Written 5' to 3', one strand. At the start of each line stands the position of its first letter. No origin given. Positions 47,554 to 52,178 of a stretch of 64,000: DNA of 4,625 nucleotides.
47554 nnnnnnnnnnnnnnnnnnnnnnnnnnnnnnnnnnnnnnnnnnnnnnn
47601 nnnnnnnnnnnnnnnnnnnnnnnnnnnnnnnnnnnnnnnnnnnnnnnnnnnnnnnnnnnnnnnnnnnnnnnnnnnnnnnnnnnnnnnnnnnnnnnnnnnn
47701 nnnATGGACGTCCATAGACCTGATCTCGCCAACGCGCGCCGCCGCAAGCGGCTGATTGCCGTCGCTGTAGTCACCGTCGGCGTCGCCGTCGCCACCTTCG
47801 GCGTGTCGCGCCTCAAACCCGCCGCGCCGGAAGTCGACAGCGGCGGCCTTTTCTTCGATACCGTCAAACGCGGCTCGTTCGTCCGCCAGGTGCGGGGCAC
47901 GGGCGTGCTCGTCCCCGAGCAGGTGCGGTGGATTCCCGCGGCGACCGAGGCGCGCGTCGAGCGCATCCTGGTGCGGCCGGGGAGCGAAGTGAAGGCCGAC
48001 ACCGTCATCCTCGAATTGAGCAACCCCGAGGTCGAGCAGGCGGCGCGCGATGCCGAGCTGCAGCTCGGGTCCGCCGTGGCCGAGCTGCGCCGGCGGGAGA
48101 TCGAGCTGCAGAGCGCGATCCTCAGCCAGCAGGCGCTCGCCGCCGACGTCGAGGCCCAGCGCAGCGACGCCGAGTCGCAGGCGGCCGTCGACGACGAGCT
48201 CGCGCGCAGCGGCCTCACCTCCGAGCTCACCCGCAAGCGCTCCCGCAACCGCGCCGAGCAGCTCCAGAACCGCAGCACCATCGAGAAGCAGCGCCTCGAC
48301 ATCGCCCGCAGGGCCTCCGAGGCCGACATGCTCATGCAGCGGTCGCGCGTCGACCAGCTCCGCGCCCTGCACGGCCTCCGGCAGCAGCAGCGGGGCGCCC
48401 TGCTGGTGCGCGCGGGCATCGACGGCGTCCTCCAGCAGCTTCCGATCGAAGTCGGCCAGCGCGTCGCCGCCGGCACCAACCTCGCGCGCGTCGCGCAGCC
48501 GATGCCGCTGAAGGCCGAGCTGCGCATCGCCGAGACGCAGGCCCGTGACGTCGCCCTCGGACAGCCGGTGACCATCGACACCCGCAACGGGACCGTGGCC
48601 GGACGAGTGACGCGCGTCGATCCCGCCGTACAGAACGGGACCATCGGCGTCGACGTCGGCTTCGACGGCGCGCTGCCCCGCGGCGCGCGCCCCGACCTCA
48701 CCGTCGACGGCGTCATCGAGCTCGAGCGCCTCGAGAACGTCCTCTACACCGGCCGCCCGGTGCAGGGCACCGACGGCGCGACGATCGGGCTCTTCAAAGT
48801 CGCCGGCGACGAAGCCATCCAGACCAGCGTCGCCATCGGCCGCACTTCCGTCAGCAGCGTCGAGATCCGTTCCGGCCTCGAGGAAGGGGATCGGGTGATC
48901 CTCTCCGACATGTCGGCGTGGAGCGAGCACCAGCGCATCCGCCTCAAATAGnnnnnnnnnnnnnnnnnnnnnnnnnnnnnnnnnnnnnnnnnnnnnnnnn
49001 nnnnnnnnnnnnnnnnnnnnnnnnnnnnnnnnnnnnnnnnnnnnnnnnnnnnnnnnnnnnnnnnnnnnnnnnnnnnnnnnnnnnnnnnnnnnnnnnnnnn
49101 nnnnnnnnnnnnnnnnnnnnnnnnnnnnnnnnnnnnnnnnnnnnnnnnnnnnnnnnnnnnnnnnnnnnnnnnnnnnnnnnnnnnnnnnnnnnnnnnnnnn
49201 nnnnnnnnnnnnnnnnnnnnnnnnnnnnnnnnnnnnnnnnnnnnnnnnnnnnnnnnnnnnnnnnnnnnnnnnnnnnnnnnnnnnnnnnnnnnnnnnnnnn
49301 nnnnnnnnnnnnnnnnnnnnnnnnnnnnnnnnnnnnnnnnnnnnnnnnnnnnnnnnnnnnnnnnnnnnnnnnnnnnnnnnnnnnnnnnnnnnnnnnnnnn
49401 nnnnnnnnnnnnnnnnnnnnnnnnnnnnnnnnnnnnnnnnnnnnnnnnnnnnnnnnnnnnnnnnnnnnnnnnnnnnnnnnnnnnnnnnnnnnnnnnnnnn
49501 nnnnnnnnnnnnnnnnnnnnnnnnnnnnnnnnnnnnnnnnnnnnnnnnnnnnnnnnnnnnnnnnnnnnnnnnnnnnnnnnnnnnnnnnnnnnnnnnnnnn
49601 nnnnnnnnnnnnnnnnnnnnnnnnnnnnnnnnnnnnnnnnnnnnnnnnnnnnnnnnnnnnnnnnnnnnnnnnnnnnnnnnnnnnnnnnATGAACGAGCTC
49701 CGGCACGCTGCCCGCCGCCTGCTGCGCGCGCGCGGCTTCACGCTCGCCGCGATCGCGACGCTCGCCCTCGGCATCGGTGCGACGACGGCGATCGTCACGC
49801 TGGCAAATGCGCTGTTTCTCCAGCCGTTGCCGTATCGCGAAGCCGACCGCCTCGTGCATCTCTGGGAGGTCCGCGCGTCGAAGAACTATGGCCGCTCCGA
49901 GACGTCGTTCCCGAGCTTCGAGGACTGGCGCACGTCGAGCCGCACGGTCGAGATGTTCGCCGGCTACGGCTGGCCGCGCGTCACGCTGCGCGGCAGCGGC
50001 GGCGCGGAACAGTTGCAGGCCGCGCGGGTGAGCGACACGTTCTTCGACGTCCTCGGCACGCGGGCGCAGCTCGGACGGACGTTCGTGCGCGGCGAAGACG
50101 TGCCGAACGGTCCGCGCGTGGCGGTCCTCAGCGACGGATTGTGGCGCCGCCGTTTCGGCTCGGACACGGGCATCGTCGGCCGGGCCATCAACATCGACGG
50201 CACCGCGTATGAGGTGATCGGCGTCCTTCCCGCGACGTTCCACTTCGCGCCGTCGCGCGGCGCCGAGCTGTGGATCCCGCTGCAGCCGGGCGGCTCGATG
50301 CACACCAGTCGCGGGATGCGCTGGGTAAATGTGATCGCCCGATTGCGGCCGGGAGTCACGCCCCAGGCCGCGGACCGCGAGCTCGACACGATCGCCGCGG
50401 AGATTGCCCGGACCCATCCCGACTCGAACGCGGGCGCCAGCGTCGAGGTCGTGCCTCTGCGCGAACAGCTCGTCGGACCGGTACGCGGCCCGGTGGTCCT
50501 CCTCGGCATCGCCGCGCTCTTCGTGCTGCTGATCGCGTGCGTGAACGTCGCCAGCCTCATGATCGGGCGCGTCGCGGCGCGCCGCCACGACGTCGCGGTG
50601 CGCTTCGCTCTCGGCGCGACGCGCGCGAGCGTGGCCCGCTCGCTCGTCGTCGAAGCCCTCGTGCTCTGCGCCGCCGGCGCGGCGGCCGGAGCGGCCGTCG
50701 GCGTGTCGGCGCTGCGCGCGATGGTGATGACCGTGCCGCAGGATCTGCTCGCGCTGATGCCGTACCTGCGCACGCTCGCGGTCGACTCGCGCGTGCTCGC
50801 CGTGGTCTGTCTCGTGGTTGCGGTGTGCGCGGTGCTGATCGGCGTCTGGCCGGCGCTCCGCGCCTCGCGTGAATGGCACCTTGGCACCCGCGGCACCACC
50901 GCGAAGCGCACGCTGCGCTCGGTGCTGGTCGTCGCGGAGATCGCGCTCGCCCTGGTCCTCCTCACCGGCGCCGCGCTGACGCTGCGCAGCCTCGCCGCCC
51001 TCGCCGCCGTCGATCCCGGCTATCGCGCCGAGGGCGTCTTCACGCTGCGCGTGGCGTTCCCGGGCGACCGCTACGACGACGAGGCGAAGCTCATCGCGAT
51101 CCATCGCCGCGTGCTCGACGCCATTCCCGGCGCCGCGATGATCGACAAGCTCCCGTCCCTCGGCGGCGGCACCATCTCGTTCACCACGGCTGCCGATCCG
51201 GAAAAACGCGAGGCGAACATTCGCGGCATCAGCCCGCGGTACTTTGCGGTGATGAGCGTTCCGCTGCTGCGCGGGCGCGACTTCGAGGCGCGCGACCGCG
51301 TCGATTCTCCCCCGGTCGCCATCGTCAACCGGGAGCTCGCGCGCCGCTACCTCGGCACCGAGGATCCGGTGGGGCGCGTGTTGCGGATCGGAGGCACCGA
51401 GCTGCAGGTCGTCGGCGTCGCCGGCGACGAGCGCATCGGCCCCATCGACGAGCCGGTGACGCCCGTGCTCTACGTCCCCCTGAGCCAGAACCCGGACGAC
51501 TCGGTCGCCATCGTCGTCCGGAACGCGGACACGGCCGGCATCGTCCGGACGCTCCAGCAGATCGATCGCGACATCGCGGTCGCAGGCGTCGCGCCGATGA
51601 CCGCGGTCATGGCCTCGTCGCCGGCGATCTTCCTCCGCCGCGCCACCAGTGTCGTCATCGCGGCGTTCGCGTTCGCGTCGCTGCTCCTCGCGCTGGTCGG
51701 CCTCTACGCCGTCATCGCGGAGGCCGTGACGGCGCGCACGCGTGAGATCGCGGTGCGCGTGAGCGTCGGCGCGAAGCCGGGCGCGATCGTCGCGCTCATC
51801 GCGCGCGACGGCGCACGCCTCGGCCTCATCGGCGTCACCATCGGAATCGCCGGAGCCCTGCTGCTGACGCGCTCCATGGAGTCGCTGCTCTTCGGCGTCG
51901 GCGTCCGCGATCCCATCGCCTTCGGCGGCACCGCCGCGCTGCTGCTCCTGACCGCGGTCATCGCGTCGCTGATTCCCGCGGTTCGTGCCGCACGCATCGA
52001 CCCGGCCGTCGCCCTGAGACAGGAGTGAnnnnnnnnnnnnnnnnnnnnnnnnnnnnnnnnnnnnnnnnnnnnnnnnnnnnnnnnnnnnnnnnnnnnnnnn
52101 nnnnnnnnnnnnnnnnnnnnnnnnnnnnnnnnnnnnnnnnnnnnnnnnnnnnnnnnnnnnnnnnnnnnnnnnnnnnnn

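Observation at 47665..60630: ADOP-type permeases here form a full system with adaptor, two NBDs, a sigma-54 promoter and a dedicated two-component pair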

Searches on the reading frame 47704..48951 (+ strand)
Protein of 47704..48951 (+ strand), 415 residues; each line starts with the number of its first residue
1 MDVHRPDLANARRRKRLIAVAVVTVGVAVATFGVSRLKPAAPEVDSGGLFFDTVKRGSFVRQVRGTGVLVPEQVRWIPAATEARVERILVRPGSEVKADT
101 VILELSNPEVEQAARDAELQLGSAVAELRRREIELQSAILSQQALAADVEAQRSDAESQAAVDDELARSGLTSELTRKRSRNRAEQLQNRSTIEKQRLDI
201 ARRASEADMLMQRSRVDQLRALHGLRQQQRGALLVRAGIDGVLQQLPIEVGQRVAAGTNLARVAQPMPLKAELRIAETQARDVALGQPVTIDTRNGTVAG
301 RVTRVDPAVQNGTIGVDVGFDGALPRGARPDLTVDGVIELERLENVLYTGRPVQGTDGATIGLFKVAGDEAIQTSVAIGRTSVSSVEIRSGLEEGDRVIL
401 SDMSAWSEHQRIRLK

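Call 4: search_protein_families(library=ncbifam, proteins=[window:47704-48951:+])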
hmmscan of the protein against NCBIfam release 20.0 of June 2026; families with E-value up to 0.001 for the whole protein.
window:47704-48951:+ (415 aa): 8 families
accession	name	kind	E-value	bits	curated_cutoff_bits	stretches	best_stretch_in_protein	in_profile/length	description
TIGR01730.1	RND_mfp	subfamily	8.4e-26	90.7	94.9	2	177-413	83-320/322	efflux RND transporter periplasmic adaptor subunit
NF038010.1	ABC_adapt_DarC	equivalog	3.7e-14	52.3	450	1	12-415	9-417/417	darobactin export ABC transporter periplasmic adaptor subunit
TIGR00999.1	8a0102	subfamily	7.2e-14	51.5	319.3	1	149-400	13-264/271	CzcB/NccB family metal efflux transporter periplasmic adaptor subunit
TIGR00998.1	8a0101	subfamily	3e-10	39.6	390.8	1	84-308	52-284/334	EmrA/EmrK family multidrug efflux transporter periplasmic adaptor subunit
TIGR03794.1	NHLM_micro_HlyD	equivalog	3.1e-08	32.9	156.2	0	128-264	162-285/421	NHLP bacteriocin system secretion protein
TIGR01843.1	type_I_hlyD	subfamily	5.5e-08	32.2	208.65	1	63-228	31-204/422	HlyD family type I secretion periplasmic adaptor subunit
TIGR02971.1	heterocyst_DevB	subfamily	6.1e-06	25.8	129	0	73-208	12-148/327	ABC exporter membrane fusion protein, DevB family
NF011715.0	PRK15136.1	equivalog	0.00026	19.7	563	1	83-293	70-276/390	multidrug efflux MFS transporter periplasmic adaptor subunit EmrA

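Call 5: search_protein_families(library=pfam, proteins=[window:47704-48951:+])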
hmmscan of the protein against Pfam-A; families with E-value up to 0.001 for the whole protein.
window:47704-48951:+ (415 aa): 4 families
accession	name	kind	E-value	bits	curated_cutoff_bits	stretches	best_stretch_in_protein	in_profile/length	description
PF13437.12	HlyD_3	-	2.6e-13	51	22.2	1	235-323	2-96/106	HlyD family secretion protein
PF16576.10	HlyD_D23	-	2.7e-11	43.6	30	1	73-314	18-193/214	Barrel-sandwich domain of CusB or HlyD membrane-fusion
PF13533.13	Biotin_lipoyl_2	-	2.5e-06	27.6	29.8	0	235-262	3-30/32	Biotin-lipoyl like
PF00364.28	Biotin_lipoyl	-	0.00042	20.5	22.1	0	81-106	13-37/73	Biotin-requiring enzyme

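Call 20: find_related_loci(query=window:47704-48951:+, collection=metagenome_contigs, flank=10000)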
Query window:47704-48951:+ (415 aa) in metagenome_contigs; peptide patterns used: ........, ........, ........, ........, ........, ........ (x = any residue, [..] = any of these).
347 stretches matched a pattern; 134 encode a relative of the query (tblastn E <= 1e-3); the best 80 are kept; 80 distinct loci.
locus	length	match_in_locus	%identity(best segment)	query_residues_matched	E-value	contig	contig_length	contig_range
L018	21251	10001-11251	89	1-415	0e+0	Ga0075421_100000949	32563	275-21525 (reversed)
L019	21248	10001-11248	81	1-415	0e+0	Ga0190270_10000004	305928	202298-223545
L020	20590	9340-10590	81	1-415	0e+0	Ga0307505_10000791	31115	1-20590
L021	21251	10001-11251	79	1-415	0e+0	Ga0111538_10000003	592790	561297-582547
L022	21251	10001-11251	79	1-415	0e+0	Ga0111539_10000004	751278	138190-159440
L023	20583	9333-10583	77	1-415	0e+0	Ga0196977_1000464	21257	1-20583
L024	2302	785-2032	77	1-415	0e+0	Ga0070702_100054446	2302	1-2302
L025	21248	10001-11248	78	1-415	0e+0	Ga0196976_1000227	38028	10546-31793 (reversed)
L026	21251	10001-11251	74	1-415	0e+0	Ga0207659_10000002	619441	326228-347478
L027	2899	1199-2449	73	1-415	0e+0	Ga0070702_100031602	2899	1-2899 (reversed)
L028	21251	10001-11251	75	1-415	0e+0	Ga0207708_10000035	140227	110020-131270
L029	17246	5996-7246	72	1-415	0e+0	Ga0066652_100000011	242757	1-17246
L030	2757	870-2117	75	1-415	0e+0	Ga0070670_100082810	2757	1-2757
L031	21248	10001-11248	74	1-414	0e+0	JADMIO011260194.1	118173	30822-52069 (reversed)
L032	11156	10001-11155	74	1-383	6e-177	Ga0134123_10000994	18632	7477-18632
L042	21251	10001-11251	56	1-415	3e-133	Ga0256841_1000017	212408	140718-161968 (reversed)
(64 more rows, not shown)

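Call 35: search_solved_structures(query=window:47704-48951:+, max_evalue=0.001)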
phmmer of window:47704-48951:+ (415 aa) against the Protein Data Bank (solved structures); distinct sequences matched with E-value up to 0.001: 3.
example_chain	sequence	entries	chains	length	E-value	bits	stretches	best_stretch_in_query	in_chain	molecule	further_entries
4dk1_A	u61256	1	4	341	6.2e-07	32.1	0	52-163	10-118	Putative MacA, Multidrug resistance protein mexA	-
4dk0_A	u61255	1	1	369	1e-06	31.4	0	204-309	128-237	Putative MacA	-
20yy_D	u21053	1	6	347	3e-06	29.8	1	128-413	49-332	Multidrug efflux RND transporter periplasmic adaptor subunit MexJ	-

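Call 54: search_protein_families(library=pfam, proteins=[L042:13354-13833:+, L042:16678-17484:+], max_evalue=0.001)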
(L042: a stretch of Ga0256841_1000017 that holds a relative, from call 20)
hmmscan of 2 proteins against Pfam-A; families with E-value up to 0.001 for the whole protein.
L042:13354-13833:+ (159 aa): 0 families

L042:16678-17484:+ (268 aa): 0 families

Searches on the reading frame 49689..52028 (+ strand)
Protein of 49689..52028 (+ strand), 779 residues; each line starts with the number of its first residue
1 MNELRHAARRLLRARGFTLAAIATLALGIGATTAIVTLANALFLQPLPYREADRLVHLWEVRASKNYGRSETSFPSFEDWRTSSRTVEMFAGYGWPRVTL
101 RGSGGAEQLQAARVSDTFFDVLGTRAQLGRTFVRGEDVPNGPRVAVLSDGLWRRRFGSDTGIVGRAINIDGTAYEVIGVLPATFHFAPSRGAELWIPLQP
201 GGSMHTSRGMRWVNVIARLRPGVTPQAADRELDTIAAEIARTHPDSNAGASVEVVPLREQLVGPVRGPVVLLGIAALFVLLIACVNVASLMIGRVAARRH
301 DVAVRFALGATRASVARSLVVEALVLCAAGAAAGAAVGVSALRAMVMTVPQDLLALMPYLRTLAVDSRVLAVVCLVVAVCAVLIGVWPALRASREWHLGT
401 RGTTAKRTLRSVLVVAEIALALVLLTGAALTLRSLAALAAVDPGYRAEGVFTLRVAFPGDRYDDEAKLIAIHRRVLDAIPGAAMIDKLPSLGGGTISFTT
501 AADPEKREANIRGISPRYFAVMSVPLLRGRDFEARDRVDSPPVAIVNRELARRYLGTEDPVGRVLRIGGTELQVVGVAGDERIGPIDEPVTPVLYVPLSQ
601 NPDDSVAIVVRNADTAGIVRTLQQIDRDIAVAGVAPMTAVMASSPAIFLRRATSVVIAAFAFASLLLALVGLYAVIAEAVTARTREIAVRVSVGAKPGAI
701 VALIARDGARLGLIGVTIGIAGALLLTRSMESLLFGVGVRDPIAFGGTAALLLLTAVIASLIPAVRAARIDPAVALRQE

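Call 4: search_protein_families(library=ncbifam, proteins=[window:49689-52028:+])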
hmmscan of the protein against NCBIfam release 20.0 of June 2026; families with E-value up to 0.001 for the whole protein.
window:49689-52028:+ (779 aa): 6 families
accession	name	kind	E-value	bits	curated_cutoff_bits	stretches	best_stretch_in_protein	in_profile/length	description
TIGR03434.1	ADOP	subfamily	9.5e-228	758.2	622.3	1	2-779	3-803/803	ADOP family duplicated permease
NF007826.0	PRK10535.1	equivalog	1.4e-26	92.9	966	2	110-394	368-638/648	macrolide ABC transporter ATP-binding protein/permease MacB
TIGR02212.1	lolCE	equivalog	1.5e-08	34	362.45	0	273-394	270-401/411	lipoprotein-releasing ABC transporter permease subunit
NF038008.1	ABC_perm_DarB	equivalog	2.6e-05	22.4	700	0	274-454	278-456/777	darobactin export ABC transporter permease subunit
NF008357.0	PRK11146.1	exception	0.00042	19.3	439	0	273-341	273-341/414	lipoprotein-releasing ABC transporter permease subunit LolE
NF038347.1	FtsX_Gpos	exception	0.00055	19.4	225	0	272-392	170-290/296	permease-like cell division protein FtsX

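Call 5: search_protein_families(library=pfam, proteins=[window:49689-52028:+])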
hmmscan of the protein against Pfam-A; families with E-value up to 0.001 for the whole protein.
window:49689-52028:+ (779 aa): 2 families
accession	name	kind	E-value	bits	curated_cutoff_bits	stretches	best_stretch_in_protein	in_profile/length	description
PF12704.14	MacB_PCD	-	6.9e-42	144.5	27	2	18-234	1-206/207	MacB-like periplasmic core domain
PF02687.27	FtsX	-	2.5e-22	79.6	25.5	2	659-772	2-120/120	FtsX-like permease C-terminal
